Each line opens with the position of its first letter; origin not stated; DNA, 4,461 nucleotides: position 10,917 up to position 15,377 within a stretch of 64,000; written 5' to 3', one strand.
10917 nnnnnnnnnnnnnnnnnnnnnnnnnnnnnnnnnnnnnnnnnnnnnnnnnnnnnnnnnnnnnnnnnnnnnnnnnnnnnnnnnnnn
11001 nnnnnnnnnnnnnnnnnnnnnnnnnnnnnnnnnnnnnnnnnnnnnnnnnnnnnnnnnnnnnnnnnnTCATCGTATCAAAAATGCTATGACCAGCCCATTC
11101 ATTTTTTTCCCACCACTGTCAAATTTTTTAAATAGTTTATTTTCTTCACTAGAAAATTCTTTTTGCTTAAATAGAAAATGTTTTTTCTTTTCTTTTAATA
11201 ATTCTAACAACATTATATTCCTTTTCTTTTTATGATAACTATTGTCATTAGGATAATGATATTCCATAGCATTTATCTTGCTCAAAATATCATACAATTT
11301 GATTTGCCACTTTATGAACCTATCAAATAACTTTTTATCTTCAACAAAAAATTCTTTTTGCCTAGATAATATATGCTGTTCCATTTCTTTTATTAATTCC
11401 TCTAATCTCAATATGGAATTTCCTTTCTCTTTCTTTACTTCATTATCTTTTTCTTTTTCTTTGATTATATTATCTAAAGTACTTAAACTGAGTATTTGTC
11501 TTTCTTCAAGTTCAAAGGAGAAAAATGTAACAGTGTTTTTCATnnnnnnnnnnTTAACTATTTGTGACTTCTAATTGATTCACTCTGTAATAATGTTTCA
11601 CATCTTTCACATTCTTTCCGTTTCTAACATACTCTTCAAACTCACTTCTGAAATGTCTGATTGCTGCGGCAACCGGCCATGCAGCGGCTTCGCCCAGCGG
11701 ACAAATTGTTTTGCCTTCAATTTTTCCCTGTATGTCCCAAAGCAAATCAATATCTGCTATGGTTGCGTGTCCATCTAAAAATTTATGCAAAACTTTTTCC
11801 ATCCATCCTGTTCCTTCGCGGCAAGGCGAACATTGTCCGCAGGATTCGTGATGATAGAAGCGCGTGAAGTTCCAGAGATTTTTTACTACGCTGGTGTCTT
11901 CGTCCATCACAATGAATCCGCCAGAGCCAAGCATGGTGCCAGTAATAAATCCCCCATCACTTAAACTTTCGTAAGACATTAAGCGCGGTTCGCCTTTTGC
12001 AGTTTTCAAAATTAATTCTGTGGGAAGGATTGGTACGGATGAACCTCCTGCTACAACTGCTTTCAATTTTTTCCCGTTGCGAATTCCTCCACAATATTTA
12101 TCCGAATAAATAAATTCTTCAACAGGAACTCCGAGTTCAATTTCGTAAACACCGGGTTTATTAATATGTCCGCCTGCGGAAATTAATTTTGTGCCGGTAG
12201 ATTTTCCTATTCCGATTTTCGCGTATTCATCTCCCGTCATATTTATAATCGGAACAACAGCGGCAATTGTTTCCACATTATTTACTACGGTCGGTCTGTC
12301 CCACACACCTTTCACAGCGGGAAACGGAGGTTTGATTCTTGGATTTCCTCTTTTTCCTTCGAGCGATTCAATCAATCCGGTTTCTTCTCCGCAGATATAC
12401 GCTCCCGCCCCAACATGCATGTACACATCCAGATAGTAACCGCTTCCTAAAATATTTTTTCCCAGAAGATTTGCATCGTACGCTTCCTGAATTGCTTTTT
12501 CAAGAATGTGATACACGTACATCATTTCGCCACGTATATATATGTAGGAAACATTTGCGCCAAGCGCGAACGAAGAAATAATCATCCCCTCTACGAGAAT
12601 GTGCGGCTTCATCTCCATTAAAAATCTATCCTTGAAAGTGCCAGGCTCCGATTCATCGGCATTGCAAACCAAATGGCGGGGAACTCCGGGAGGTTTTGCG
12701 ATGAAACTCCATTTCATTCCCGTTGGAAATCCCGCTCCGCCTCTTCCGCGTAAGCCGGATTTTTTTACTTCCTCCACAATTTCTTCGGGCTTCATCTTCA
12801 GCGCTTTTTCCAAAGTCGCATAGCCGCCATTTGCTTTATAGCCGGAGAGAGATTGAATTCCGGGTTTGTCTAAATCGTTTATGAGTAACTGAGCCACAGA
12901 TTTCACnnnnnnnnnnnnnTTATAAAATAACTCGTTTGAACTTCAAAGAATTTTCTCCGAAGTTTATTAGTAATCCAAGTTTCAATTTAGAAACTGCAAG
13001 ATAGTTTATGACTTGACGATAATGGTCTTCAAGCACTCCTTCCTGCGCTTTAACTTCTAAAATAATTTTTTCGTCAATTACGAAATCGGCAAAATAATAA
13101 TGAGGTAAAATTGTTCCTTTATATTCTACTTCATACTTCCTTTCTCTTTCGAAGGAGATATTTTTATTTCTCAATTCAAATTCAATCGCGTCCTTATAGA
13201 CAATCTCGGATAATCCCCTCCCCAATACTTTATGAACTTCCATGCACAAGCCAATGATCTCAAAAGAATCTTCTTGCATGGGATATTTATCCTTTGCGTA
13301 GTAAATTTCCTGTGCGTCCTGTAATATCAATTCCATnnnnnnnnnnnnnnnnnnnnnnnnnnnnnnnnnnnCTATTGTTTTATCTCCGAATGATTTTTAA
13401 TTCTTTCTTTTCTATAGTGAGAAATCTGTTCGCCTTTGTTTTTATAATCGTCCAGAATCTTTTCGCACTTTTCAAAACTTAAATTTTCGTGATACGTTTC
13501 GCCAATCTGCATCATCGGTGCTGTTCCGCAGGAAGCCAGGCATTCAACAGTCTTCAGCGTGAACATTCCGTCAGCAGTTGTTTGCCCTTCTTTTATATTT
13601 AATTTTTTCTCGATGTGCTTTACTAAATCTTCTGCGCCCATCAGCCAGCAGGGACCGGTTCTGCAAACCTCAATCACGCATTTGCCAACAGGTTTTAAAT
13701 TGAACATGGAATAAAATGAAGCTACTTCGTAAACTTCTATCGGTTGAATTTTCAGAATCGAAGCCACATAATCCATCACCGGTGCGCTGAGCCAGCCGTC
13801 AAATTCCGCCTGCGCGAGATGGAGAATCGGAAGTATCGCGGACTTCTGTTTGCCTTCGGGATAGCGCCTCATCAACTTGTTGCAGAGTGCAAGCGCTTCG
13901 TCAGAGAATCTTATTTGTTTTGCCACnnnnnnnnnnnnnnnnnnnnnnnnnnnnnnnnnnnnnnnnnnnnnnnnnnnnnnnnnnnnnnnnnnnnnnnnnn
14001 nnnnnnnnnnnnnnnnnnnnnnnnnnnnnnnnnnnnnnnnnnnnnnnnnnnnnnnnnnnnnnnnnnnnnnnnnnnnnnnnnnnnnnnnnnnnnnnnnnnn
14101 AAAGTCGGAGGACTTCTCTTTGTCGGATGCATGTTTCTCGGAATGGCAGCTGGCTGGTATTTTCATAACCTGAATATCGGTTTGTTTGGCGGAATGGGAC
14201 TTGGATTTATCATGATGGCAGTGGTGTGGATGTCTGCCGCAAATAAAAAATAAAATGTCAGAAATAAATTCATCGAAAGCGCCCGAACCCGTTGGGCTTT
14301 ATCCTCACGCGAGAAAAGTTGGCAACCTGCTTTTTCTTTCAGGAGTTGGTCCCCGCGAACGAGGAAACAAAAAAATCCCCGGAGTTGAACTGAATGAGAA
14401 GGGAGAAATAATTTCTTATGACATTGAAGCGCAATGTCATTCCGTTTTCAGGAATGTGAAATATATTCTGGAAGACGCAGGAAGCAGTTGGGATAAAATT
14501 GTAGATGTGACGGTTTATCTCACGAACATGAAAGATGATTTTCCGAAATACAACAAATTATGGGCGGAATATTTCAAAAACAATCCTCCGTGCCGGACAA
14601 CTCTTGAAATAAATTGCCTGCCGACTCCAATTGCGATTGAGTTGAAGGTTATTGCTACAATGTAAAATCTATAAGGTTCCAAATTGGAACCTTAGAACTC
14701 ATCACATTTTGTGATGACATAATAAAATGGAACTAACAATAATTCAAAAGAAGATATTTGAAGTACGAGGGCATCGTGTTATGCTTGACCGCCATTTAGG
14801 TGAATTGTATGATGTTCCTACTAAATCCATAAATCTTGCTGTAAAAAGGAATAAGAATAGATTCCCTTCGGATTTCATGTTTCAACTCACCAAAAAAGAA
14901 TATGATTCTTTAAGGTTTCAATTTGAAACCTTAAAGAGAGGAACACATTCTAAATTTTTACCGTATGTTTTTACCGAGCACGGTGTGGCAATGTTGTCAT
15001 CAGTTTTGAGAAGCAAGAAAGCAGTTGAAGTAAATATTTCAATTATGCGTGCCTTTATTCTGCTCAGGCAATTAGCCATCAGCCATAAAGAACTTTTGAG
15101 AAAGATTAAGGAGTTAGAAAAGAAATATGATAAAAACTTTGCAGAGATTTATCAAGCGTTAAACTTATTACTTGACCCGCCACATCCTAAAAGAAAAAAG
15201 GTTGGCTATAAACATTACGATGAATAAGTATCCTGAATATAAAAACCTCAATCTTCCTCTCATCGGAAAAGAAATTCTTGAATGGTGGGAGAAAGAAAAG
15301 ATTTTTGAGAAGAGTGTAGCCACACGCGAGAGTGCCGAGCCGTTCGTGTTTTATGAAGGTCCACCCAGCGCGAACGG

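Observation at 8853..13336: Complex I operon threaded by three independent accessory gene cassettes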

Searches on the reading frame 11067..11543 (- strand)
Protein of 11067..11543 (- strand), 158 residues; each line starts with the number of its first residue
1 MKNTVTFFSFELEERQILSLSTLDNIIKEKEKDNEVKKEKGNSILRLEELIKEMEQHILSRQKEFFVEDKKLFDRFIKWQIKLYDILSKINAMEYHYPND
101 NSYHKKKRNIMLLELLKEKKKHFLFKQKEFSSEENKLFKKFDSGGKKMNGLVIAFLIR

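Call 3: search_protein_families(library=pfam, proteins=[window:11067-11543:-], max_evalue=0.1)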
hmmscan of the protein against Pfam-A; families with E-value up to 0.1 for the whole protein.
window:11067-11543:- (158 aa): 4 families
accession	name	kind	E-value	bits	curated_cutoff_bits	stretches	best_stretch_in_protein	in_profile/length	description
PF09138.17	Urm1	-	0.021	15.7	21.8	1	23-72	10-58/96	Urm1 (Ubiquitin related modifier)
PF03568.22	Peptidase_C50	-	0.046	13.3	27.8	1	27-130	63-172/395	Peptidase family C50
PF24905.1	TTC3_9th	-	0.064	13.5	27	0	35-64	27-58/60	TTC3, helical domain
PF24713.1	TOR1L1_C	-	0.09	13.3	27.8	0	47-92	44-88/134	TORTIFOLIA1 C-terminal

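Call 6: search_protein_families(library=ncbifam, proteins=[window:11067-11543:-], max_evalue=0.1)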
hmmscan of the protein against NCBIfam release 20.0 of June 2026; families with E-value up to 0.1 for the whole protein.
window:11067-11543:- (158 aa): 0 families

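Call 25: find_homologous_proteins(query=window:11067-11543:-, max_evalue=0.01)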
Query window:11067-11543:- (158 aa): 1 proteins with E <= 0.01 among 185 candidates.
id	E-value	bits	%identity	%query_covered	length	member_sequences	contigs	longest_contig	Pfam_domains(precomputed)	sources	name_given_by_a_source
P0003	2.6e-91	321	100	100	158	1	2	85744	-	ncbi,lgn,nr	ncbi:MAG: hypothetical protein HY063_08725 [Bacteroidetes bacterium]|nr:hypothetical protein [Bacter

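Call 27: find_encoding_contigs(protein=P0003, flank=10000, max_places=5)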
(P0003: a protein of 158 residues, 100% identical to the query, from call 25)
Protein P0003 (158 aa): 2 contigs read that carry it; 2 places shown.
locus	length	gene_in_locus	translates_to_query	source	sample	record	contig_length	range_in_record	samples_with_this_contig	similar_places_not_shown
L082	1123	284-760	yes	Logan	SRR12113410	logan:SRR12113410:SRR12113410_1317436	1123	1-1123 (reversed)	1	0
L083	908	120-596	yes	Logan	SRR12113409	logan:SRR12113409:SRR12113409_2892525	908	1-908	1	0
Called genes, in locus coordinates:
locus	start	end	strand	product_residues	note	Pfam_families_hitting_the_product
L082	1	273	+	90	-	?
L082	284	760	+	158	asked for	-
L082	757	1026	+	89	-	-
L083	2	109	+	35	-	?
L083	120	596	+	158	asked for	-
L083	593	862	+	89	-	-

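Call 31: search_protein_families(library=phrogs, proteins=[window:11067-11543:-], max_evalue=0.05)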
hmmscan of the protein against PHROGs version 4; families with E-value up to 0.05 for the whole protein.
window:11067-11543:- (158 aa): 0 families

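Call 32: search_protein_families(library=padloc, proteins=[window:11067-11543:-], max_evalue=0.05)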
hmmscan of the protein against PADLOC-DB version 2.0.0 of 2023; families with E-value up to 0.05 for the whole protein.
window:11067-11543:- (158 aa): 0 families

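Call 83: search_solved_structures(query=window:11067-11543:-, max_evalue=1)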
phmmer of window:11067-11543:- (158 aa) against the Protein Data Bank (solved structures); distinct sequences matched with E-value up to 1: 0.

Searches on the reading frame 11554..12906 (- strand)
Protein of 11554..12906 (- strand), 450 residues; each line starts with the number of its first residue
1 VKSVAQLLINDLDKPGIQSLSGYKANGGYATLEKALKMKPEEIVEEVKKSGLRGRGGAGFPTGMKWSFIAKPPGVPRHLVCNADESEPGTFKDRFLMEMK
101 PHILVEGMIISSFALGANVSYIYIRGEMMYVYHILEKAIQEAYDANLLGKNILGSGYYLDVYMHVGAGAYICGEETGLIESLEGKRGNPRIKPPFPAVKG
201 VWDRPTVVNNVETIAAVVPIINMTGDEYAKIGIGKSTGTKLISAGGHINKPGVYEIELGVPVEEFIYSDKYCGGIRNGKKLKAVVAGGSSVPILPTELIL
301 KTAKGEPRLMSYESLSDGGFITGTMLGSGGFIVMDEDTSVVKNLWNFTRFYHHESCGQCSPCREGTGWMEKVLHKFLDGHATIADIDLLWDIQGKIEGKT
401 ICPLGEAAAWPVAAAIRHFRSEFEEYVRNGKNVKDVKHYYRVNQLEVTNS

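Call 3: search_protein_families(library=pfam, proteins=[window:11554-12906:-], max_evalue=0.1)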
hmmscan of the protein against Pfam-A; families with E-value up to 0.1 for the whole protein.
window:11554-12906:- (450 aa): 4 families
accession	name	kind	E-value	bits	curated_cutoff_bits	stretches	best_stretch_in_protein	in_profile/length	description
PF01512.22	Complex1_51K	-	2.5e-46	157.7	31.2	1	47-217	1-148/150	Nuo51 FMN-binding domain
PF10589.14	NADH_4Fe-4S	-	2e-31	108.1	23.5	1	344-425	3-84/85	NADH-ubiquinone oxidoreductase-F iron-sulfur binding region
PF22461.2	SLBB_2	-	9.7e-06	26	27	1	242-301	3-62/79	SLBB domain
PF10531.15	SLBB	-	0.0017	18.6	27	1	246-292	6-53/55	SLBB domain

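Call 7: find_related_loci(query=window:11554-12906:-, collection=genome_contigs, flank=7000)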
Query window:11554-12906:- (450 aa) in genome_contigs; peptide patterns used: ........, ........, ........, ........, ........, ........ (x = any residue, [..] = any of these).
600 stretches matched a pattern (row limit reached: there are more); 574 encode a relative of the query (tblastn E <= 1e-3); the best 80 are kept; 80 distinct loci.
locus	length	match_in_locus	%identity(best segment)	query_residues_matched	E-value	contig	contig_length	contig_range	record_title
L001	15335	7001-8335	89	6-450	0e+0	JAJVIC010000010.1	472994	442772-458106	MAG: Bacteroidia bacterium isolate Bin_39 c_000000000052, whole genome shotgun sequence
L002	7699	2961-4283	89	6-446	0e+0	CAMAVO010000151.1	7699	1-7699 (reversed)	MAG: Chitinophaga pinensis isolate MaH-04nov19-72 genome assembly, contig: MaH-04nov19-C23656, whole genome shotgun sequ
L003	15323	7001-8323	88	6-446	0e+0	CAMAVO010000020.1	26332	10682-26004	MAG: Chitinophaga pinensis isolate MaH-04nov19-72 genome assembly, contig: MaH-04nov19-C4494, whole genome shotgun seque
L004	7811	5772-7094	88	6-446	0e+0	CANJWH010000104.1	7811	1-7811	MAG: Bacteroidetes bacterium isolate RH-23may17-764 genome assembly, contig: RH-23may17-C77474, whole genome shotgun seq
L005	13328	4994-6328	87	3-446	0e+0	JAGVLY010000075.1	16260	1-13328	MAG: Bacteroidia bacterium isolate SW_52 c_000000031072, whole genome shotgun sequence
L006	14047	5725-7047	89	6-446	0e+0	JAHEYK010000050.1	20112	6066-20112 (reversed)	MAG: Bacteroidetes bacterium isolate nzgw126 NODE_2974_length_20113_cov_7.732193, whole genome shotgun sequence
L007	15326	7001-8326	84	6-447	0e+0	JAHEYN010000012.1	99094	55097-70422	MAG: Bacteroidetes bacterium isolate nzgw129 NODE_39_length_99095_cov_4.039788, whole genome shotgun sequence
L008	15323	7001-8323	88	6-446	0e+0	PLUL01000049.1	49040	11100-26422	MAG: Bacteroidetes bacterium isolate palsa_971 73.20120700_P3D.99_contig_40692, whole genome shotgun sequence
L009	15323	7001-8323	87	6-446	0e+0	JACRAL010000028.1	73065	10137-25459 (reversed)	MAG: Bacteroidetes bacterium isolate NC_groundwater_1592_Pr3_B-0.1um_39_19 SR-2_scaffold_141_484058, whole genome shotgu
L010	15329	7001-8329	86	4-446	0e+0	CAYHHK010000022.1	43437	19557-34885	MAG TPA_asm: uncultured Flavobacteriales bacterium isolate ERP119702_co1_282 genome assembly, contig: NODE_724_length_43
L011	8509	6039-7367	82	6-448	0e+0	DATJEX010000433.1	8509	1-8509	MAG TPA_asm: Bacteroidia bacterium isolate SMAG_U15444 k141_8285649, whole genome shotgun sequence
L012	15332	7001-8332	81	1-446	0e+0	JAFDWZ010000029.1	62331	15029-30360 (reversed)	MAG: Bacteroidetes bacterium isolate SZAS-1 BACT-AMP-1__29__length-62331, whole genome shotgun sequence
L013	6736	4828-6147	85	6-446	0e+0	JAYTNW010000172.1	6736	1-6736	MAG: Bacteroidota bacterium isolate GFS_4010 GFS_4010_171, whole genome shotgun sequence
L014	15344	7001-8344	85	2-445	0e+0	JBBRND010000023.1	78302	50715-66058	MAG: Bacteroidia bacterium isolate La1_metabat2.114 LA1C_B2.114_k141_987076L_78302_cov_23.8324, whole genome shotgun seq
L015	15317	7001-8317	82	6-444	0e+0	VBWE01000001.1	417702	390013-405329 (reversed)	MAG: Bacteroidetes bacterium isolate X1_MaxBin.021 scaffold_9, whole genome shotgun sequence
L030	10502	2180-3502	79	6-445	0e+0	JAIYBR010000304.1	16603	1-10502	MAG: Flavobacteriales bacterium isolate E1_MAG_00053 pond_E1_MAG_00053_000000000081, whole genome shotgun sequence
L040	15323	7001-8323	80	6-445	0e+0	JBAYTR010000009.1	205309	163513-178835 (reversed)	MAG: Bacteroidia bacterium isolate SO_2016_LW3_13 scaffold00083_LW162_2016, whole genome shotgun sequence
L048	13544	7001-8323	79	6-445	0e+0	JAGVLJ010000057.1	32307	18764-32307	MAG: Bacteroidia bacterium isolate SW_8 c_000000129807, whole genome shotgun sequence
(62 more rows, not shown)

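Call 55: search_protein_families(library=pfam, proteins=[L006:8229-8621:+, L001:8361-8717:+, L040:8663-8971:+, L040:8961-9302:+, L030:3518-4378:+, L010:10133-10441:+], max_evalue=0.001)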
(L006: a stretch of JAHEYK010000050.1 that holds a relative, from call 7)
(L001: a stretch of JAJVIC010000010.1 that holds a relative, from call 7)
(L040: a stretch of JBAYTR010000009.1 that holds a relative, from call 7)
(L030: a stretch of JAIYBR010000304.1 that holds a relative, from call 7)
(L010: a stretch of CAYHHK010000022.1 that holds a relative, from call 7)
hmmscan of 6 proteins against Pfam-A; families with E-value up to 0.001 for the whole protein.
L006:8229-8621:+ (130 aa): 2 families
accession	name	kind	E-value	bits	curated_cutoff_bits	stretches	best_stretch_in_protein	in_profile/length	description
PF05635.17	23S_rRNA_IVP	-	2.1e-31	108.7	33.8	1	5-110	1-105/106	23S rRNA-intervening sequence protein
PF22296.2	bAvd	-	4.8e-09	37.1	40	1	15-113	9-104/107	bAvd-like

L001:8361-8717:+ (118 aa): 1 family
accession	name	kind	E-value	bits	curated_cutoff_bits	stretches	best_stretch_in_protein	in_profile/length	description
PF05635.17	23S_rRNA_IVP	-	8.7e-24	84.2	33.8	1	5-108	3-105/106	23S rRNA-intervening sequence protein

L040:8663-8971:+ (102 aa): 4 families
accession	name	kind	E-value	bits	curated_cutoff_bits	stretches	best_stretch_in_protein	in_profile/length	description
PF18765.7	Polbeta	-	1.6e-10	41.4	26.9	1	11-100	3-88/93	Polymerase beta, Nucleotidyltransferase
PF01909.29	NTP_transf_2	-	4.4e-09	37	21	1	17-85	11-79/93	Nucleotidyltransferase domain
PF20697.3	NTase-conflict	-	0.00059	19.8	24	1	13-77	8-76/259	Pol beta superfamily nucleotidyltransferase in conflict systems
PF22600.2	MTPAP-like_central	-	0.00083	19.9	27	1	14-52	33-70/139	Poly(A) RNA polymerase, mitochondrial-like, central palm domain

L040:8961-9302:+ (113 aa): 1 family
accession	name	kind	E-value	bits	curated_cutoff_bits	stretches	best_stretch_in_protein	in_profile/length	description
PF01934.22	HepT-like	-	2.2e-19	69.8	23.5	1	14-107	3-119/120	Ribonuclease HepT-like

L030:3518-4378:+ (286 aa): 1 family
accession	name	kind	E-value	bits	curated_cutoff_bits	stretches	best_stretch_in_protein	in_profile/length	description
PF13505.12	OMP_b-brl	-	0.00052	20.7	28.7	0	61-235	9-155/175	Outer membrane protein beta-barrel domain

L010:10133-10441:+ (102 aa): 1 family
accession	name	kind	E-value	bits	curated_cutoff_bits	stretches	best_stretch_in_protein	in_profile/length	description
PF05016.21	ParE_toxin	-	1.2e-10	42.2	23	1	6-93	1-89/89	ParE toxin of type II toxin-antitoxin system, parDE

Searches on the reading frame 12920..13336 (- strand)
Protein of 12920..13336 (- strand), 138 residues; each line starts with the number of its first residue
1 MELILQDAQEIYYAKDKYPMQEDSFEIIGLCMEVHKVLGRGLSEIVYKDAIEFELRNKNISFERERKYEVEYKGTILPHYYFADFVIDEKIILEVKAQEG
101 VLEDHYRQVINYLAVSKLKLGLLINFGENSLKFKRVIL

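Call 3: search_protein_families(library=pfam, proteins=[window:12920-13336:-], max_evalue=0.1)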
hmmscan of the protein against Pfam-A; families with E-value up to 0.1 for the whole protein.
window:12920-13336:- (138 aa): 1 family
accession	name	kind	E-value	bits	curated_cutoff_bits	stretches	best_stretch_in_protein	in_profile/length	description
PF13366.12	PDDEXK_3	-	5.8e-35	120.6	22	1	24-136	4-117/117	PD-(D/E)XK nuclease superfamily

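Call 6: search_protein_families(library=ncbifam, proteins=[window:12920-13336:-], max_evalue=0.1)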
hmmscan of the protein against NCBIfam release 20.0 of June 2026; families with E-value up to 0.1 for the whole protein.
window:12920-13336:- (138 aa): 1 family
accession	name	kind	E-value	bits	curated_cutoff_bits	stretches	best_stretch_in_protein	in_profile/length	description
TIGR04256.1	GxxExxY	subfamily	2.7e-38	130.9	35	1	25-137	4-116/116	GxxExxY protein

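Call 31: search_protein_families(library=phrogs, proteins=[window:12920-13336:-], max_evalue=0.05)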
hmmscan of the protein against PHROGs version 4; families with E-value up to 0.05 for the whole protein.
window:12920-13336:- (138 aa): 3 families
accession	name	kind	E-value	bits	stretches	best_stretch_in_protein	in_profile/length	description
phrog_5928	-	unknown function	5e-05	24.2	1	44-119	25-90/124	-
phrog_945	-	DNA, RNA and nucleotide metabolism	0.0094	16.7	1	54-97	25-64/145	endonuclease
phrog_34120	-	unknown function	0.029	15.7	0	87-112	33-58/81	-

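Call 32: search_protein_families(library=padloc, proteins=[window:12920-13336:-], max_evalue=0.05)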
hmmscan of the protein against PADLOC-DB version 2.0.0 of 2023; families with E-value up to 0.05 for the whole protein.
window:12920-13336:- (138 aa): 2 families
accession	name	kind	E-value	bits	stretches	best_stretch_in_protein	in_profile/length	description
PDLC03599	REase_MTase_IIG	-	0.015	11.2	1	81-128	62-112/959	Type IIG restriction enzyme-methyltransferase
PDLC03797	RTasPDDEXK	-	0.033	11.9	1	74-119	128-173/226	DRT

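Call 64: search_solved_structures(query=window:12920-13336:-, max_evalue=1, show_alignments=1)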
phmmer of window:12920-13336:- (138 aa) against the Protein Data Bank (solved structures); distinct sequences matched with E-value up to 1: 0.

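Call 67: find_related_loci(query=A3, collection=metagenome_contigs, flank=2500)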
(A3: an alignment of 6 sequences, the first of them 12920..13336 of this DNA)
Query A3 (138 aa) in metagenome_contigs; peptide patterns used: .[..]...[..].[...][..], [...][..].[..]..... (x = any residue, [..] = any of these).
600 stretches matched a pattern (row limit reached: there are more); 579 encode a relative of the query (tblastn E <= 1e-3); the best 80 are kept; 80 distinct loci.
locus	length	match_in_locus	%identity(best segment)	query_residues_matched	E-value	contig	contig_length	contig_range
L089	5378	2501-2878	66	13-138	2e-57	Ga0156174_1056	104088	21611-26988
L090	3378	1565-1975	62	2-138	4e-57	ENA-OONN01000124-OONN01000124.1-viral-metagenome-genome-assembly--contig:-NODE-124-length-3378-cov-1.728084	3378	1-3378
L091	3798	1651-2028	64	13-138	9e-57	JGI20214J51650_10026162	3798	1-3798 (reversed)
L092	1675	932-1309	67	13-138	2e-58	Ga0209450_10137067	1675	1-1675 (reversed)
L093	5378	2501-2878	66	13-138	2e-56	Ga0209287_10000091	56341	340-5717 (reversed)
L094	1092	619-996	66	13-138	4e-60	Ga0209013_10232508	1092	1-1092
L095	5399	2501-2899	62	6-138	2e-56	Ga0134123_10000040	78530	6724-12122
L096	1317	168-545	66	13-138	8e-59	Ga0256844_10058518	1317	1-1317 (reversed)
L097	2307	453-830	67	13-138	3e-56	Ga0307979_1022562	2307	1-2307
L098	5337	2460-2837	66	13-138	2e-55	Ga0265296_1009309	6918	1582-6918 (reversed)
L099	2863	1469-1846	67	13-138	2e-55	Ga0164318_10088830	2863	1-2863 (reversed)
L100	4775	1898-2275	64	13-138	5e-55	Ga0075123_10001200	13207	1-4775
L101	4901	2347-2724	65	13-138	5e-55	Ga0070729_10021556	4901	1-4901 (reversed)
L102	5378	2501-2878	65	13-138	7e-55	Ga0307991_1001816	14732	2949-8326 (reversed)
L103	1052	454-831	66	13-138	4e-58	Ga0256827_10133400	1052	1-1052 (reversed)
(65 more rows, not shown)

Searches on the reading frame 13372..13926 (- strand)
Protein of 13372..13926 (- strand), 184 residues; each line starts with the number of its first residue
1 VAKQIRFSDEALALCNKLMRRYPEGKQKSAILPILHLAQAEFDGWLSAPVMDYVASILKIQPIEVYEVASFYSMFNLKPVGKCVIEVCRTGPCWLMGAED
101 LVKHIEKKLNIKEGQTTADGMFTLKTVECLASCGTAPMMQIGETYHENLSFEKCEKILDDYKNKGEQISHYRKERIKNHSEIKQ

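Call 3: search_protein_families(library=pfam, proteins=[window:13372-13926:-], max_evalue=0.1)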
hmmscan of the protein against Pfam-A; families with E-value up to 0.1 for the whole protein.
window:13372-13926:- (184 aa): 2 families
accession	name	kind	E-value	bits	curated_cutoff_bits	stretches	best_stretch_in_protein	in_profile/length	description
PF01257.25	2Fe-2S_thioredx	-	4.9e-56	189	24.8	1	16-162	2-145/145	Thioredoxin-like [2Fe-2S] ferredoxin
PF18570.6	Nup54_57_C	-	0.048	13.7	25.6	0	152-174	2-21/29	NUP57/Nup54 C-terminal domain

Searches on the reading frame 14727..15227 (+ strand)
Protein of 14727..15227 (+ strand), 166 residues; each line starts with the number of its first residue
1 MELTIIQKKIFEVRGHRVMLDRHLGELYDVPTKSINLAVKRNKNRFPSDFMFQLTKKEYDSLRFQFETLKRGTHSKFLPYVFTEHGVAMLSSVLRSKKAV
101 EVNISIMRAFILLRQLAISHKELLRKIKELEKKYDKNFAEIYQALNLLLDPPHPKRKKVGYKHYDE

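Call 55: search_protein_families(library=pfam, proteins=[window:14727-15227:+], max_evalue=0.001)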
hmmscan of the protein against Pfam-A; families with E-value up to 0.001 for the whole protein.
window:14727-15227:+ (166 aa): 1 family
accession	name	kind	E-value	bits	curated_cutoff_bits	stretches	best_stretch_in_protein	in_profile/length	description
PF10543.14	ORF6N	-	1e-33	115.9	27.8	1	8-93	1-86/86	ORF6N domain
